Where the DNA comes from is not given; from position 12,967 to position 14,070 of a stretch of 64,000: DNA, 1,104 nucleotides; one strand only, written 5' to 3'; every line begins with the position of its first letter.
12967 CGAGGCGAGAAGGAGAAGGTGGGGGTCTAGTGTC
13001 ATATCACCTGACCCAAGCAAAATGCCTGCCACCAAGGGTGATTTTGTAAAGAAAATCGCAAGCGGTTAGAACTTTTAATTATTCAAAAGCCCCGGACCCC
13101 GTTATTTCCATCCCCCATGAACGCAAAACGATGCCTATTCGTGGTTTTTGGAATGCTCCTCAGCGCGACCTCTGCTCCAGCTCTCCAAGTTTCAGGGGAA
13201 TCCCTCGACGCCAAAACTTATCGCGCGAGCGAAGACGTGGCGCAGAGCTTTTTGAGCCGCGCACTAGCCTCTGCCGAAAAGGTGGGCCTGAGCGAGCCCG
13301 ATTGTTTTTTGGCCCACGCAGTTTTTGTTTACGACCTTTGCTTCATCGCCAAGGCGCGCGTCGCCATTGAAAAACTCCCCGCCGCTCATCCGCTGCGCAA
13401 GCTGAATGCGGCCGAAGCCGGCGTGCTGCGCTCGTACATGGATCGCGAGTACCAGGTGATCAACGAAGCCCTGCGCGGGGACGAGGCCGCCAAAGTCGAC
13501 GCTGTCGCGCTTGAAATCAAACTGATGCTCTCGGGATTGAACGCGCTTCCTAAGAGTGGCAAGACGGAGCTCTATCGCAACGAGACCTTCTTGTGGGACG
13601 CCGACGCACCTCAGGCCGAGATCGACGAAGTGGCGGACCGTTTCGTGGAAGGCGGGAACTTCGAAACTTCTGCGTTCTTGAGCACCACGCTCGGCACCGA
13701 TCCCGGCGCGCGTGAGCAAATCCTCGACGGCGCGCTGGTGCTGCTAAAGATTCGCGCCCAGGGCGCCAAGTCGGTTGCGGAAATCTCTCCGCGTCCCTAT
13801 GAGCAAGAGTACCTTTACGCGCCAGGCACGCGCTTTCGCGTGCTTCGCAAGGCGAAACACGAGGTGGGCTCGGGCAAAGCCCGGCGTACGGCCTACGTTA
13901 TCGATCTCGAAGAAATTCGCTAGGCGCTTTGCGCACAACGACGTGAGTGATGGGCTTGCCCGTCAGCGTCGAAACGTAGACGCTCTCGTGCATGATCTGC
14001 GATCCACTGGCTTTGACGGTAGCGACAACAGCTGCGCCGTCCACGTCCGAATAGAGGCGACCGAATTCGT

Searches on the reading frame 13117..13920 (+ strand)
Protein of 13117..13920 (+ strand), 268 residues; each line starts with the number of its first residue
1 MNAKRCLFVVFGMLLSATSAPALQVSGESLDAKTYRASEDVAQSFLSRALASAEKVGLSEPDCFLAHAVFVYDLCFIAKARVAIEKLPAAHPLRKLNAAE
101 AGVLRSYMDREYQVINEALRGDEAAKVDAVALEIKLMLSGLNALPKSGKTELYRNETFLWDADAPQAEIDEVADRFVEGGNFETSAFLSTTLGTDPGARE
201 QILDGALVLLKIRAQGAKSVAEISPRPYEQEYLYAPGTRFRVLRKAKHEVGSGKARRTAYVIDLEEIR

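Call 3: search_protein_families(library=pfam, proteins=[window:13117-13920:+], max_evalue=0.1)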
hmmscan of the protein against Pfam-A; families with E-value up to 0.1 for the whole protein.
window:13117-13920:+ (268 aa): 1 family
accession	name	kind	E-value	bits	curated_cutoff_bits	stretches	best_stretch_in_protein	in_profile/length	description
PF03496.20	ADPrib_exo_Tox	-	7.9e-12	45.3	23.4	1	94-263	14-190/196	ADP-ribosyltransferase exoenzyme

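Call 4: search_solved_structures(query=window:13117-13920:+, max_evalue=10, show_alignments=3)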
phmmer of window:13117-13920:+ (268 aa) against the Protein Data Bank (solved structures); distinct sequences matched with E-value up to 10: 14.
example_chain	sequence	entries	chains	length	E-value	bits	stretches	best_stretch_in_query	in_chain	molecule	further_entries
6k94_A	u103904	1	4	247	2.7e-05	27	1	90-249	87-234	Type III effector XopAI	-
6k93_A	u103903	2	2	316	4.9e-05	26.2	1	90-249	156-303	Type III effector XopAI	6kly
6gnn_C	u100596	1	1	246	0.00025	23.8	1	85-258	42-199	Exoenzyme T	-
6dre_B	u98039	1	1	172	0.0014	21.4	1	97-247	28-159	PAAR repeat-containing protein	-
6drh_B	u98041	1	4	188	0.0019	21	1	97-247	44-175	PAAR repeat-containing protein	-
2j3z_A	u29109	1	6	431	0.11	15.2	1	92-155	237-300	C2 TOXIN COMPONENT I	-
2j3v_A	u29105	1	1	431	0.11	15.2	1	92-155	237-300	C2 TOXIN COMPONENT I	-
2j3x_A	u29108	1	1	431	0.14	14.9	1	92-154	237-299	C2 TOXIN COMPONENT I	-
2gwm_A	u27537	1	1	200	0.26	14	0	106-242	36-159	65 kDa virulence protein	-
2gwl_A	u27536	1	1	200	0.29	13.8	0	106-242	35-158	65 kDa virulence protein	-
7m4r_A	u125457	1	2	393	0.29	13.8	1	168-239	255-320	MAGUK p55 subfamily member 5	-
4wsi_A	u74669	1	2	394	0.29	13.8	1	168-239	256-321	MAGUK p55 subfamily member 5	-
4xzj_A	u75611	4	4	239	0.3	13.8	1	102-244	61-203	Putative NAD(+)--arginine ADP-ribosyltransferase Vis | NAD(+)--arginine ADP-ribosyltransferase Vis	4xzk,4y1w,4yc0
6xxv_C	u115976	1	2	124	0.39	13.4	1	97-176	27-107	S2_1.2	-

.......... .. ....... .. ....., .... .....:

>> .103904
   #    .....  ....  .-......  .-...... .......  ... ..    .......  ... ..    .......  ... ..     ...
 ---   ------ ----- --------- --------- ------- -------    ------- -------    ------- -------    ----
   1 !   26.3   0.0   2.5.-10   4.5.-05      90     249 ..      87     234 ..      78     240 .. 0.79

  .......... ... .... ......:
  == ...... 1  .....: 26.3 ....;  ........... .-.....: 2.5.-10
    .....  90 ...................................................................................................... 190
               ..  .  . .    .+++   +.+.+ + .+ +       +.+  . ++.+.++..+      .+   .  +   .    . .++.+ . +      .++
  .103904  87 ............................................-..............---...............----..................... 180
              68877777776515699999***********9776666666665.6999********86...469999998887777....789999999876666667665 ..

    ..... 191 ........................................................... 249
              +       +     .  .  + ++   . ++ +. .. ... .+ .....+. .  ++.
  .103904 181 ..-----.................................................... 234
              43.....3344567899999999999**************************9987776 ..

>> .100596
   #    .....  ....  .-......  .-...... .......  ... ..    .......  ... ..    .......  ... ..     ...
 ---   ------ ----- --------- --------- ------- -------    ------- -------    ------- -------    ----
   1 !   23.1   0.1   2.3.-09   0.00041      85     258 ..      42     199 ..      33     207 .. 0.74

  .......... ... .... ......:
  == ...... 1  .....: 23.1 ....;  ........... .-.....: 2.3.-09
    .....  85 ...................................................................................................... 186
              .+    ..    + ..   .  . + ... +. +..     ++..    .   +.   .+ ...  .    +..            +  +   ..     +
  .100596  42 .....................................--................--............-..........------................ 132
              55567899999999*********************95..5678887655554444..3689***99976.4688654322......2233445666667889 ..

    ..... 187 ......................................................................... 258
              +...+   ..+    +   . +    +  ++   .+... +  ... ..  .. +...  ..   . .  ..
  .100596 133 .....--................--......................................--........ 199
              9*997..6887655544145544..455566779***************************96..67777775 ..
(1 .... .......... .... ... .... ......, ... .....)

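Call 5: find_homologous_proteins(query=window:13117-13920:+, max_evalue=0.001)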
Query window:13117-13920:+ (268 aa): 2 proteins with E <= 0.001 among 2754 candidates.
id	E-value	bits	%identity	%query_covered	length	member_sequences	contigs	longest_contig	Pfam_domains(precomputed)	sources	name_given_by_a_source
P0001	3.7e-159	546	100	96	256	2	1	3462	PF03496.21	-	-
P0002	3.6e-4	38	29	64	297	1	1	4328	PF03496.21,PF01129.25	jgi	jgi:hypothetical protein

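Call 6: search_protein_families(library=ncbifam, proteins=[window:13117-13920:+], max_evalue=0.01)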
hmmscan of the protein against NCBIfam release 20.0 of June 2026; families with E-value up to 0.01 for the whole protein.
window:13117-13920:+ (268 aa): 1 family
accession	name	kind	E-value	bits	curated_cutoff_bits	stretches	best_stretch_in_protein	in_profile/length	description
NF041404.1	XopAI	equivalog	1.5e-11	44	300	1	83-244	83-233/251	type III secretion system effector XopAI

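Call 8: find_related_loci(query=window:13117-13920:+, collection=genome_contigs, flank=10000)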
Query window:13117-13920:+ (268 aa) in genome_contigs; peptide patterns used: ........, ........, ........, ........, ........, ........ (x = any residue, [..] = any of these).
52 stretches matched a pattern, but none encodes a relative of the query by tblastn (E <= 1e-3).

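Call 11: find_encoding_contigs(protein=P0001, flank=10000, max_places=6)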
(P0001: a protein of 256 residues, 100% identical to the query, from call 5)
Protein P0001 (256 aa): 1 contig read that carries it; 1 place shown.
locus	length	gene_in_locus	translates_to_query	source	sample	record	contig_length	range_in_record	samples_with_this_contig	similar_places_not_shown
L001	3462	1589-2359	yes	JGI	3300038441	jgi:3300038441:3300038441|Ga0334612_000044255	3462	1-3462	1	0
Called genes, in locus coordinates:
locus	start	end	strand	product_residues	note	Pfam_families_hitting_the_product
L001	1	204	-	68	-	?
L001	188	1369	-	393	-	PF00263:Secretin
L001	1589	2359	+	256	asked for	PF03496:ADPrib_exo_Tox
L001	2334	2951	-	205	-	PF03848:TehB (weak), PF13489:Methyltransf_23, PF08241:Methyltransf_11, PF08242:Methyltransf_12, PF13649:Methyltransf_25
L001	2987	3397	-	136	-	PF00293:NUDIX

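Call 12: find_encoding_contigs(protein=P0002, flank=10000, max_places=6)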
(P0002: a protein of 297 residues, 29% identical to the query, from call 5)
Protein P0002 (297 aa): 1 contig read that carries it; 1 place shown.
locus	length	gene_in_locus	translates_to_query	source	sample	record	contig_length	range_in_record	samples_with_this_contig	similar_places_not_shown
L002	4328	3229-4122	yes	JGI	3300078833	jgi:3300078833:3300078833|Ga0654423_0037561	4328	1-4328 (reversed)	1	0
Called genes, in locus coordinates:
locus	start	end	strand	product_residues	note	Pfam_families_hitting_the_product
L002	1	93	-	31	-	?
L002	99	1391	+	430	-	PF04886:PT (faint)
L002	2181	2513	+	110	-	-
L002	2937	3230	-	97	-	-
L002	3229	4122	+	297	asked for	PF01129:ART, PF03496:ADPrib_exo_Tox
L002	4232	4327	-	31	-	?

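Call 13: search_protein_representatives(protein=window:13117-13920:+)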
Query: 268 residues. Proteins with E-value up to 0.001 (for the whole library): 93; up to 1e-10: 13; up to 1e-30: 2. The best 93 are listed.
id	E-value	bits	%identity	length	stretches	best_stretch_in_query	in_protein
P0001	1.2e-159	545.6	100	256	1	13-268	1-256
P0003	5.8e-43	163.5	38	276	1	14-267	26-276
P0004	4.3e-27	111.5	36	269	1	11-249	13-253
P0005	7.0e-21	91.2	33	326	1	26-267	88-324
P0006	1.1e-20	90.6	30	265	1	9-267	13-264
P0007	2.1e-19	86.4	32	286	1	28-247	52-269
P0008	5.0e-18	81.8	33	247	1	25-268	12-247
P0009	7.1e-18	81.3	35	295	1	24-266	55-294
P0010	4.5e-17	78.7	31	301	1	15-266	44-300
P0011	9.7e-13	64.5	34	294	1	3-266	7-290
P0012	3.6e-12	62.7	30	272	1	27-253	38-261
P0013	1.7e-11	60.4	32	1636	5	214-267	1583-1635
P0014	5.5e-11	58.8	30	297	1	91-255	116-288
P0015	1.2e-10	57.7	29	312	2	173-264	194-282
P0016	2.8e-10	56.5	35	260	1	85-246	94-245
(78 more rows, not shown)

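Call 15: find_encoding_contigs(protein=P0003, flank=10000, max_places=4)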
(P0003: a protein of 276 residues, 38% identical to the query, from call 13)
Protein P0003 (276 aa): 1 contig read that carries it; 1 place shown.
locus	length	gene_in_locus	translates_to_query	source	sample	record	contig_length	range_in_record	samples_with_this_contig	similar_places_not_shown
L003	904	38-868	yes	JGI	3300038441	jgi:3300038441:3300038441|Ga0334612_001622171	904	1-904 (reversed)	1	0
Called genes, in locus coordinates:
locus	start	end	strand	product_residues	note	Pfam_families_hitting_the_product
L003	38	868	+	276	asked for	PF03496:ADPrib_exo_Tox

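Call 25: predict_structure(alignment_id=A1)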
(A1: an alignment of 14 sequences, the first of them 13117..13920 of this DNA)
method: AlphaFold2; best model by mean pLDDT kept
length: 268 residues; sequences in the alignment: 14
mean_pLDDT: 90.6   pTM: 0.86
mean pLDDT of the five models: 90.6, 90.4, 90.3, 90.0, 89.5
residues with pLDDT >= 90: 212; 70-90: 26; 50-70: 27; < 50: 3
segments of 3 or more residues with pLDDT < 50: none
pLDDT, mean of each block of 10 residues (from residue 1): 54 53 87 97 98 93 81 92 97 98 96 94 91 98 96 88 82 97 96 94 92 98 95 97 97 89 96
secondary structure, 60 per line:
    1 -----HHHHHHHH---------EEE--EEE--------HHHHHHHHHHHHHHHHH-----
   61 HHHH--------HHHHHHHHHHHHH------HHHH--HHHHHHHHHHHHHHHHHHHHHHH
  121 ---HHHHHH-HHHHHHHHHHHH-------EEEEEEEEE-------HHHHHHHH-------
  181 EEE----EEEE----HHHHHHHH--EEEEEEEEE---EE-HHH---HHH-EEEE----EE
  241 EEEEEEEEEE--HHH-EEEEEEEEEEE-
elements in order: H6-13 E23-25 E28-30 H39-55 H61-64 H73-85 H92-95 H98-120 H124-129 H131-142 E150-158 H166-173 E181-183 E188-191 H196-203 E206-214 E231-234 E239-250 E257-267

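Call 31: fold_search(model_id=the predicted structure, library=pdb)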
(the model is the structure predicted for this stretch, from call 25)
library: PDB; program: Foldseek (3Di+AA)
matches with E <= 10: 324; with E <= 0.001: 148
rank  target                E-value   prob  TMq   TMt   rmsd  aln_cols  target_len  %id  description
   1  6kly                  7.2e-13  1.00  0.55  0.61  11.5       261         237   16  Crystal structure of the type III effector XopAI from Xanthomonas axonopodis pv. citri in space group P43212 (released 2019-08-21)
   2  6k94_A                5.0e-12  1.00  0.57  0.67   4.3       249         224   18  Crystal structure of the type III effector XopAI from Xanthomonas axonopodis pv. citri - a 70 residue N-terminal trunc (released 2019-10-30)
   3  6k94_B                1.2e-11  1.00  0.57  0.66   4.4       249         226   17  Crystal structure of the type III effector XopAI from Xanthomonas axonopodis pv. citri - a 70 residue N-terminal trunc (released 2019-10-30)
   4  6k93                  2.3e-11  1.00  0.56  0.61   4.8       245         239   18  Crystal structure of the type III effector XopAI from Xanthomonas axonopodis pv. citri in space group P41212 (released 2019-10-30)
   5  6drh_F                3.5e-11  1.00  0.53  0.78   3.8       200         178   24  ADP-ribosyltransferase toxin/immunity pair (released 2018-10-31)
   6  6dre_B                5.2e-11  1.00  0.53  0.82   3.7       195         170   24  ADP-ribosyltransferase toxin/immunity pair (released 2018-10-31)
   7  4fk7                  6.6e-11  1.00  0.50  0.63   6.1       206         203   20  Crystal structure of Certhrax catalytic domain (released 2012-09-26)
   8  4fxq_A                7.8e-11  1.00  0.51  0.32   6.2       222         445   19  Full-length Certhrax toxin from Bacillus cereus in complex with Inhibitor P6 (released 2012-09-26)
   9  4gf1_B                9.9e-11  1.00  0.50  0.32   6.7       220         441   17  Crystal Structure of Certhrax (released 2012-09-26)
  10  6drh_B                1.6e-10  1.00  0.52  0.73   3.9       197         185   24  ADP-ribosyltransferase toxin/immunity pair (released 2018-10-31)
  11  2j3z_E                3.2e-10  1.00  0.51  0.34   5.1       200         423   21  Crystal structure of the enzymatic component C2-I of the C2-toxin from Clostridium botulinum at pH 6.1 (released 2006-10-11)
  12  4gf1_A                4.1e-10  1.00  0.49  0.32   6.4       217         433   18  Crystal Structure of Certhrax (released 2012-09-26)
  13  2j3z_D                4.3e-10  1.00  0.51  0.34   5.1       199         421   21  Crystal structure of the enzymatic component C2-I of the C2-toxin from Clostridium botulinum at pH 6.1 (released 2006-10-11)
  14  2j3z_A                4.3e-10  1.00  0.50  0.33   5.0       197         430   22  Crystal structure of the enzymatic component C2-I of the C2-toxin from Clostridium botulinum at pH 6.1 (released 2006-10-11)
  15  4y1w                  6.9e-10  1.00  0.45  0.55  12.2       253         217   19  Vis toxin, an ADP-ribosyltransferase from Vibrio Splendidus (released 2015-11-04)
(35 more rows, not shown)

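Call 33: find_encoding_contigs(protein=P0004, flank=8000, max_places=3)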
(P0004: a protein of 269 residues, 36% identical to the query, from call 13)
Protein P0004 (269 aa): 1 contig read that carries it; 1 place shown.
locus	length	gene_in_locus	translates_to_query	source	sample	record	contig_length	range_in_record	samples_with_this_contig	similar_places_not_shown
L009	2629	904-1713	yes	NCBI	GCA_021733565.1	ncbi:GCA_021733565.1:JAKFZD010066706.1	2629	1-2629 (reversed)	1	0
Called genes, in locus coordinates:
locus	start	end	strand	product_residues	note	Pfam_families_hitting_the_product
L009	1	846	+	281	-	?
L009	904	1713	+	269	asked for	PF03496:ADPrib_exo_Tox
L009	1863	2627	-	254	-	?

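Call 34: find_encoding_contigs(protein=P0006, flank=8000, max_places=3)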
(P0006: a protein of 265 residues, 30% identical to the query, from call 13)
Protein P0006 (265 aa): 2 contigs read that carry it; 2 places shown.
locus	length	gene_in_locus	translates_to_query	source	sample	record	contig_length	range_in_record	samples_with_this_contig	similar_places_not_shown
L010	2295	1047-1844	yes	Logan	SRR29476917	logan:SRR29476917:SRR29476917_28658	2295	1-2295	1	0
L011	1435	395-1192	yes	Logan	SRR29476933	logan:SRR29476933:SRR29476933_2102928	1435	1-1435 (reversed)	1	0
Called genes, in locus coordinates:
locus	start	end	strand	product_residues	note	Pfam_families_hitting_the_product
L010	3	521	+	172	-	?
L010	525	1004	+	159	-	PF06983:3-dmu-9_3-mt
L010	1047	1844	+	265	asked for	PF03496:ADPrib_exo_Tox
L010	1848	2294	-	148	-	?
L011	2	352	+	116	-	?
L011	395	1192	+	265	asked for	PF03496:ADPrib_exo_Tox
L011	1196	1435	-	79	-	?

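Call 35: search_protein_families(library=pfam, proteins=[L009:1-846:+, L009:1863-2627:-, L010:3-521:+, L010:1848-2294:-], max_evalue=0.01)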
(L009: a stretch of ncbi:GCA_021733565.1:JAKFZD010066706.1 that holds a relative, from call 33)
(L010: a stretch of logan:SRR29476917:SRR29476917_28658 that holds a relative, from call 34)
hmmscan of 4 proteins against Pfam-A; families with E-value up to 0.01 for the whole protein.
L009:1-846:+ (281 aa): 0 families

L009:1863-2627:- (254 aa): 2 families
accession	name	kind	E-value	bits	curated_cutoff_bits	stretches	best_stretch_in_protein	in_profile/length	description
PF04116.19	FA_hydroxylase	-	1.7e-08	35.4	31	1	7-48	94-132/132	Fatty acid hydroxylase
PF24858.1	AGMP_C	-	1.9e-05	25.1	28.3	1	139-205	3-69/88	Alkylglycerol monooxygenase C-terminal domain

L010:3-521:+ (172 aa): 0 families

L010:1848-2294:- (148 aa): 0 families

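Call 47: find_encoding_contigs(protein=P0011, flank=8000, max_places=3)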
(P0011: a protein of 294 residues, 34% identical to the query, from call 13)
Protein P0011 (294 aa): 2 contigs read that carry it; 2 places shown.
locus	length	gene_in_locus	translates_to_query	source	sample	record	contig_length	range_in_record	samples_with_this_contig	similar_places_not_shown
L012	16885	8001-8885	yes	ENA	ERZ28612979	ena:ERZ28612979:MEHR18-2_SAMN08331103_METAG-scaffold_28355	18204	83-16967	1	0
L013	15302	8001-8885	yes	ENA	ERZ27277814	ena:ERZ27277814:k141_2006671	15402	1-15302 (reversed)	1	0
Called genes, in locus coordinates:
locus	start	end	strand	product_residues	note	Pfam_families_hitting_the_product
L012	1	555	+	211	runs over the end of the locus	?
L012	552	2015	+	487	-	PF13506:Glyco_transf_21 (faint), PF00535:Glycos_transf_2, PF13641:Glyco_tranf_2_3, PF03142:Chitin_synth_2 (faint), PF13632:Glyco_trans_2_3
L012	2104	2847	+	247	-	PF00005:ABC_tran, PF13304:AAA_21 (faint)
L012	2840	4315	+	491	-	PF04069:OpuAC, PF00528:BPD_transp_1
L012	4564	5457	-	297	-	PF00561:Abhydrolase_1, PF12146:Hydrolase_4, PF12697:Abhydrolase_6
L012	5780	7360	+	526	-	-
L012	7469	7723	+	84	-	-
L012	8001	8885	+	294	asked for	-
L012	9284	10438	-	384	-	PF00589:Phage_integrase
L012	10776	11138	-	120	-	-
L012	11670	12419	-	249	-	-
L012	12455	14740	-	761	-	PF14457:Prok-E2_A, PF00899:ThiF, PF14464:Prok-JAB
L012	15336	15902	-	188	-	-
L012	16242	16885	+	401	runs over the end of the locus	-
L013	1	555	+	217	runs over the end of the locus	?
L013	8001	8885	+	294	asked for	-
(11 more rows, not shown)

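Call 48: find_encoding_contigs(protein=P0009, flank=8000, max_places=3)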
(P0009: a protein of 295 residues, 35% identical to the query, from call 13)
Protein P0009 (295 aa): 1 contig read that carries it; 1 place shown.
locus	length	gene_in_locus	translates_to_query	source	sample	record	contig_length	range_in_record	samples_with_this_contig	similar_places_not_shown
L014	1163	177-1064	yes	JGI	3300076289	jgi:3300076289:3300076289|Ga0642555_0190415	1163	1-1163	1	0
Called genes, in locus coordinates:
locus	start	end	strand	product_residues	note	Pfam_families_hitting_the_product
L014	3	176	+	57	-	?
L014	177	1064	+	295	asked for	PF03496:ADPrib_exo_Tox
